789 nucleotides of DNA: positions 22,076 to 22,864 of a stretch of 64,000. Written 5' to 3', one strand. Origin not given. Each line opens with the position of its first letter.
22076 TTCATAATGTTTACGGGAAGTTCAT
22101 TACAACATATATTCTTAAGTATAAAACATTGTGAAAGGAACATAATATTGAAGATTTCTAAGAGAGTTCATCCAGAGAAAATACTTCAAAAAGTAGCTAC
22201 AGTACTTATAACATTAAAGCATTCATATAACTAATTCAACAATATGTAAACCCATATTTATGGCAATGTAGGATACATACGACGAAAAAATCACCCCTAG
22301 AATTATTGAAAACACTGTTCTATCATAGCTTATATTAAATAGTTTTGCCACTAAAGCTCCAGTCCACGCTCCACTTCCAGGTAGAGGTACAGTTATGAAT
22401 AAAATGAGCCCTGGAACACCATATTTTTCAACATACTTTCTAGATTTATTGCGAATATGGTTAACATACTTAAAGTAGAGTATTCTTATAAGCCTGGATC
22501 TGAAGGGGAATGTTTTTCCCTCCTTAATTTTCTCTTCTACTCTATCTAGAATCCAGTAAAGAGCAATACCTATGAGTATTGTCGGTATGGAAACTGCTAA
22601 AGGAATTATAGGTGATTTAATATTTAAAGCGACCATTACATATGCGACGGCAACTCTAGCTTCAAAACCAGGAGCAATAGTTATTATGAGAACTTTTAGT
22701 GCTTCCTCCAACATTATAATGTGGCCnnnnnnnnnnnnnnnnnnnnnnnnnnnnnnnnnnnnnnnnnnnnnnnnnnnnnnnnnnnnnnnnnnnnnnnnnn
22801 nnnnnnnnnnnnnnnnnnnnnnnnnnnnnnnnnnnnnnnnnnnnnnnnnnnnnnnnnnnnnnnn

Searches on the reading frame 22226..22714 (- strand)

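Call 66: search_protein_families(library=pfam, proteins=[window:22226-22714:-], max_evalue=0.00001)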
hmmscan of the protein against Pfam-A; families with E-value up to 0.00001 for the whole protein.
window:22226-22714:- (163 aa): 1 family
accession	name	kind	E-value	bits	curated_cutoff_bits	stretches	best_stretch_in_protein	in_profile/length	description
PF06695.16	Sm_multidrug_ex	-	3.3e-20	73.3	30.7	1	18-145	1-119/121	Putative small multi-drug export protein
